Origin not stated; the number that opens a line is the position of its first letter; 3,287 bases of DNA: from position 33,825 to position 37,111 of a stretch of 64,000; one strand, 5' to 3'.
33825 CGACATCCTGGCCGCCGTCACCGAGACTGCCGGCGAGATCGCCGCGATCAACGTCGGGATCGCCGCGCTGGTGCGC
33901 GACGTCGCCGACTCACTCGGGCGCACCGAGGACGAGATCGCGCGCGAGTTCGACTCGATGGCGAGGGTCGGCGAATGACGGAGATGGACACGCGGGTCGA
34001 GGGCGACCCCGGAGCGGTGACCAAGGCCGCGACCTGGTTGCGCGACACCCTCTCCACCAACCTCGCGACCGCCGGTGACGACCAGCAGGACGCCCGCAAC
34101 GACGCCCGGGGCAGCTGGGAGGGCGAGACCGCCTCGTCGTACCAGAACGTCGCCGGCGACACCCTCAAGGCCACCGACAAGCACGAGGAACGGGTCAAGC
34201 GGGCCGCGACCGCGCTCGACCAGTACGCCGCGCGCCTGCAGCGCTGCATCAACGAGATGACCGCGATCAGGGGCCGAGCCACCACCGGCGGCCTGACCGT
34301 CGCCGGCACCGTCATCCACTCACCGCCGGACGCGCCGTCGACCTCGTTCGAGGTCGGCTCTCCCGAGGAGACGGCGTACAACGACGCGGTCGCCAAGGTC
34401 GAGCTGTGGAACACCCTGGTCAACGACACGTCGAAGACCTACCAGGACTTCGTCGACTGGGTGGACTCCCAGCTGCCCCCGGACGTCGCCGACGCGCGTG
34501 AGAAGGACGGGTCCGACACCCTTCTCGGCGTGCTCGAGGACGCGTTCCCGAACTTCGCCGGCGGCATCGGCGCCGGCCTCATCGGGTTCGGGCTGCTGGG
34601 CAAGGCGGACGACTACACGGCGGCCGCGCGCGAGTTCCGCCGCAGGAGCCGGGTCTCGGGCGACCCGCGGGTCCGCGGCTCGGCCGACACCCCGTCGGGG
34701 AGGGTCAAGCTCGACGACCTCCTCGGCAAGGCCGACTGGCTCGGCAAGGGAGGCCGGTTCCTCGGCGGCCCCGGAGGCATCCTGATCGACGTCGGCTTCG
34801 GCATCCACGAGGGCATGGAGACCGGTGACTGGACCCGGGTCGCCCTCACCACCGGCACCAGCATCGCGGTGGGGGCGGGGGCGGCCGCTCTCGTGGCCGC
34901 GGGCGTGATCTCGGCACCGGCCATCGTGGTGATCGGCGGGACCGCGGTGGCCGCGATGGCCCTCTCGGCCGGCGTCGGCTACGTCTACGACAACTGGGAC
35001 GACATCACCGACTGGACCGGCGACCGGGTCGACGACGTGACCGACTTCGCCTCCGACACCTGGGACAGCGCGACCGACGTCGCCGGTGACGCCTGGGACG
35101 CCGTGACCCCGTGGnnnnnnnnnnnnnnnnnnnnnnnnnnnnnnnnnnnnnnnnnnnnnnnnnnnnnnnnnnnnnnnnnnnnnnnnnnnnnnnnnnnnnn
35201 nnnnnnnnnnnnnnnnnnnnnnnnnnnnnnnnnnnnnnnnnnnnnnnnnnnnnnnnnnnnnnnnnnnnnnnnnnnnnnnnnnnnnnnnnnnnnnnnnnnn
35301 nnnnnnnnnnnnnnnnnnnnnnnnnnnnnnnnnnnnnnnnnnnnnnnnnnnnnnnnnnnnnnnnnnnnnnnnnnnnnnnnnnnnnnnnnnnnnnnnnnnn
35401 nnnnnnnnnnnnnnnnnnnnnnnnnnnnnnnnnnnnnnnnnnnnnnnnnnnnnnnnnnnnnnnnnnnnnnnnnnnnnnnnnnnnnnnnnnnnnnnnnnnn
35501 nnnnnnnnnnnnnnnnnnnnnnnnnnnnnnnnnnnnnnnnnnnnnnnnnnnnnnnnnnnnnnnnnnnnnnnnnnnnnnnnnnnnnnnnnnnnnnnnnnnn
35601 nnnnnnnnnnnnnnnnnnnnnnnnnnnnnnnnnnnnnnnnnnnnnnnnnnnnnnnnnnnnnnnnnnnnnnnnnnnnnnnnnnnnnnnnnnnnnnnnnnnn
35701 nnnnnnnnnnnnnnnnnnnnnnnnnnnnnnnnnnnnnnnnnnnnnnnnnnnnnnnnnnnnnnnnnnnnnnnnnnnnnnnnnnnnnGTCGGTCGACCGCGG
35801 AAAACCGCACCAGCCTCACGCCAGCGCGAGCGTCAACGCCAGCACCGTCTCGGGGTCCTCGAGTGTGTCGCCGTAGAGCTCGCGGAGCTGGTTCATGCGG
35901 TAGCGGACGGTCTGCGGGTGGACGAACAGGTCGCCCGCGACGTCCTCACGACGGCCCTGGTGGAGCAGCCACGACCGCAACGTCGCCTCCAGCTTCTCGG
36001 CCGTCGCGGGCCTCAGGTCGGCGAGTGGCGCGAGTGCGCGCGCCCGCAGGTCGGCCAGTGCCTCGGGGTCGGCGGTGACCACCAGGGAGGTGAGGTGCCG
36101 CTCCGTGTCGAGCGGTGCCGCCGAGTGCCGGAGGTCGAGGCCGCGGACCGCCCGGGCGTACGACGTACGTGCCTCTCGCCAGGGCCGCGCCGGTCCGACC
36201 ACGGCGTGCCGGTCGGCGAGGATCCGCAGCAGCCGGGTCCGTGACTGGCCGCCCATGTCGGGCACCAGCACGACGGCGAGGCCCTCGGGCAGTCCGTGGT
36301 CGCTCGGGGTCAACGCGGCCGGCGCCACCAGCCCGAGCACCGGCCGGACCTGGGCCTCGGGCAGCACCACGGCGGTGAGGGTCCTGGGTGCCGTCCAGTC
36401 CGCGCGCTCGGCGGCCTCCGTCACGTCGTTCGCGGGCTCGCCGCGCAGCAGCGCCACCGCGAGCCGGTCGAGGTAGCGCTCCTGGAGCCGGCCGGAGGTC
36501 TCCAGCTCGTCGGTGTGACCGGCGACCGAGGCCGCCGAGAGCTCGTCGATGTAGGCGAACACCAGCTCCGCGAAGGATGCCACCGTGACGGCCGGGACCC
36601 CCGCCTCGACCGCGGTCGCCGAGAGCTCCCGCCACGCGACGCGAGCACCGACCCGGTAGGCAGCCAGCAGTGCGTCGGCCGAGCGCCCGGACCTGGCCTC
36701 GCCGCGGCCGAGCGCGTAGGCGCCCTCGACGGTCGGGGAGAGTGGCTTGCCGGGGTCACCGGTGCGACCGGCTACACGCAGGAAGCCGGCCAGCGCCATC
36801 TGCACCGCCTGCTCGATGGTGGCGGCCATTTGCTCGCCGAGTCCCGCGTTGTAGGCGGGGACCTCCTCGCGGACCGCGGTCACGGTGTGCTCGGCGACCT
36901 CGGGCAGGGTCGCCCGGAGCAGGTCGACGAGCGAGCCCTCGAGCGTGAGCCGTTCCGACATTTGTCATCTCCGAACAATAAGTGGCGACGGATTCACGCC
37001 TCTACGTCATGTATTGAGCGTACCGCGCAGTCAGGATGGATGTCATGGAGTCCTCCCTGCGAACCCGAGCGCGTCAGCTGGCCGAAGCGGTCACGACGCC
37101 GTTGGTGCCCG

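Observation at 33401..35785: Translationally coupled four-gene module that looks like an orphan T7SS-type membrane toxin / immunity cassette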

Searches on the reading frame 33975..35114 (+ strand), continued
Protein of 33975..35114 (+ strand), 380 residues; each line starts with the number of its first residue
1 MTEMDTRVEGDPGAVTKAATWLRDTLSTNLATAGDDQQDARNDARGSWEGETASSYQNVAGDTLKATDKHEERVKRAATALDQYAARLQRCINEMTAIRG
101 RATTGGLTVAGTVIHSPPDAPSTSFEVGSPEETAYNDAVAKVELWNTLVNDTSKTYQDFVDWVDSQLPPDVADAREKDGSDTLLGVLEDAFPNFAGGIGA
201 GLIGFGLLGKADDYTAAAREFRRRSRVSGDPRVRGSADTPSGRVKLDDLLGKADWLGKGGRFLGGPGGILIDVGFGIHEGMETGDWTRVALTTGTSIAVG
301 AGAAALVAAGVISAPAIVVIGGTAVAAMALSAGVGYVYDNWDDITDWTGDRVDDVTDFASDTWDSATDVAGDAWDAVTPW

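Call 84: search_dna_similar(query=window:33975-35114:+, collection=plasmids, mode=protein, max_evalue=0.001, max_rows=15)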
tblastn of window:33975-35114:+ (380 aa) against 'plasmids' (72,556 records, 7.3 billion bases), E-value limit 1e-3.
No match.

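Call 91: search_protein_families(library=pfam, proteins=[L030:11285-12082:+, L031:11251-12021:+, L022:11815-13188:+, L028:11164-11970:+], max_evalue=0.05)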
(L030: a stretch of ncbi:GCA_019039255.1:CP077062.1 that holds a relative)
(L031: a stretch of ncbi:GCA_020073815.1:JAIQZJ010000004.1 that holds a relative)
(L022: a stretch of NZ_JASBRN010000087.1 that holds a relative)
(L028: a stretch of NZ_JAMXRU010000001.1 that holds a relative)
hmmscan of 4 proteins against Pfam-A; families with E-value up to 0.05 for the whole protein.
L030:11285-12082:+ (266 aa): 0 families

L031:11251-12021:+ (257 aa): 0 families

L022:11815-13188:+ (458 aa): 2 families
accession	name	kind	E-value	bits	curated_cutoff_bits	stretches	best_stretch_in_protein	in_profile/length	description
PF22552.1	TY-Chap3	-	7e-29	101.3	27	1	36-164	1-117/117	T3SS (YopN, CesT) and YbjN peptide-binding chaperone 3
PF22551.1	TY-Chap1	-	7.4e-23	81.1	27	1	206-337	1-132/132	T3SS (YopN, CesT) and YbjN peptide-binding chaperone 1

L028:11164-11970:+ (269 aa): 1 family
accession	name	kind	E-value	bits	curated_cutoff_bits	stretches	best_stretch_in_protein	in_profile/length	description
PF10756.15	bPH_6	-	0.0023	18.4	22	1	154-203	3-49/73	Bacterial PH domain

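Call 102: find_encoding_contigs(protein=P0100, flank=10000, max_places=1)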
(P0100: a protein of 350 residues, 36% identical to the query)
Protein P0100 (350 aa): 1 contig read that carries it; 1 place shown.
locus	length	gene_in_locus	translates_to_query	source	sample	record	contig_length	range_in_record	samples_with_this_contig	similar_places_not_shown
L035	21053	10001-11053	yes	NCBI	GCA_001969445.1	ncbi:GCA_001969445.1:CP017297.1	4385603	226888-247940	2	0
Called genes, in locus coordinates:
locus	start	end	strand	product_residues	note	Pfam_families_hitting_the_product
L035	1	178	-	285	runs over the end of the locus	PF00730:HhH-GPD, PF00633:HHH (weak), PF10576:EndIII_4Fe-2S (weak)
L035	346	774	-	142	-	PF01741:MscL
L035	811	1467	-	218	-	PF08666:SAF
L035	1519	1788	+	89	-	-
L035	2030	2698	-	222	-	PF01812:5-FTHF_cyc-lig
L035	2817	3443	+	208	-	PF13302:Acetyltransf_3, PF00583:Acetyltransf_1 (weak)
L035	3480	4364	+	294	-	-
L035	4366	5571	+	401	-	PF01168:Ala_racemase_N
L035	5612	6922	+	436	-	PF01565:FAD_binding_4, PF04030:ALO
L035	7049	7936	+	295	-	PF00459:Inositol_P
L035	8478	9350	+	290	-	PF00106:adh_short, PF08659:KR, PF13561:adh_short_C2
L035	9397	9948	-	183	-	-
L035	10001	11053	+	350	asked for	-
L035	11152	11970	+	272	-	-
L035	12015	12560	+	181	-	PF03466:LysR_substrate (weak)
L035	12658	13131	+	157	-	PF02664:LuxS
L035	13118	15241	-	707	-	PF21226:MalQ_N, PF02446:Glyco_hydro_77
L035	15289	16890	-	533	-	PF02366:PMT, PF16192:PMT_4TMC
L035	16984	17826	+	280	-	PF00590:TP_methylase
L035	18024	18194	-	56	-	PF01783:Ribosomal_L32p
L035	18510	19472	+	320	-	PF01026:TatD_DNase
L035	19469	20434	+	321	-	PF00398:RrnaAD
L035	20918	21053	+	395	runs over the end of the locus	PF02720:DUF222 (weak)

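Call 105: search_solved_structures(query=L035:11152-11967:+, max_evalue=1)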
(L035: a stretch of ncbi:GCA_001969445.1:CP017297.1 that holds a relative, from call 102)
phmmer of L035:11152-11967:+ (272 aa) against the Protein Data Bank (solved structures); distinct sequences matched with E-value up to 1: 1.
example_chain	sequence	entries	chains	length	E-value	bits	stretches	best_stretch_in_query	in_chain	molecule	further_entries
9jer_A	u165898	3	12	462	0.49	13.2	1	111-187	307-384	L-tryptophan decarboxylase PsiD-like domain-containing protein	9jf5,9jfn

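Call 107: search_protein_families(library=ncbifam, proteins=[L035:11152-11967:+, L030:11285-12082:+, L031:11251-12021:+, L035:10001-11050:+, L031:10001-11251:+, L030:10001-11188:+, L035:9397-9945:-], max_evalue=0.05)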
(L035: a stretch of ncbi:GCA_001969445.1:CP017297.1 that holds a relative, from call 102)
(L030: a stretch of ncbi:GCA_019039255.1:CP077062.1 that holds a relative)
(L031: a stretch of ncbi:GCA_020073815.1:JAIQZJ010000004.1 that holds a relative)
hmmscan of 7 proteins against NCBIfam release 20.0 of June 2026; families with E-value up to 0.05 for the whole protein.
L035:11152-11967:+ (272 aa): 0 families

L030:11285-12082:+ (266 aa): 0 families

L031:11251-12021:+ (257 aa): 1 family
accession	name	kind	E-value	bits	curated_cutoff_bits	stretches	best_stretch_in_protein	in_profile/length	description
NF041635.1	STM3941_fam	subfamily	0.015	15.2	40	1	108-181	31-103/157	STM3941 family protein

L035:10001-11050:+ (350 aa): 1 family
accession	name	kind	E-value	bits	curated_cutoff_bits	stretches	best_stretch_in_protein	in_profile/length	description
TIGR03930.1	WXG100_ESAT6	subfamily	0.0011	19.1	44.85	1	7-59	4-56/90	WXG100 family type VII secretion target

L031:10001-11251:+ (417 aa): 1 family
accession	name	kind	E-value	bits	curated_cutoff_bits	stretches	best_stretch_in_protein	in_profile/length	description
NF009097.0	PRK12438.1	subfamily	0.035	12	1254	1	24-177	834-987/991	hypothetical protein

L030:10001-11188:+ (396 aa): 1 family
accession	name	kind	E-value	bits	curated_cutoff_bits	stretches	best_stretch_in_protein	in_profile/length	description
TIGR03930.1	WXG100_ESAT6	subfamily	2.2e-05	24.5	44.85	1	28-91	22-85/90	WXG100 family type VII secretion target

L035:9397-9945:- (182 aa): 0 families

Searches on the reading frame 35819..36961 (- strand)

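Call 9: search_protein_families(library=pfam, proteins=[window:35819-36961:-], max_evalue=0.001)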
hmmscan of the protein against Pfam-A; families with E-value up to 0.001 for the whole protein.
window:35819-36961:- (381 aa): 1 family
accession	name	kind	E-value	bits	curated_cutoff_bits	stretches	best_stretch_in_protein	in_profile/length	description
PF13556.12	HTH_30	-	1.3e-17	63.8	27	1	326-380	3-57/59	PucR C-terminal helix-turn-helix domain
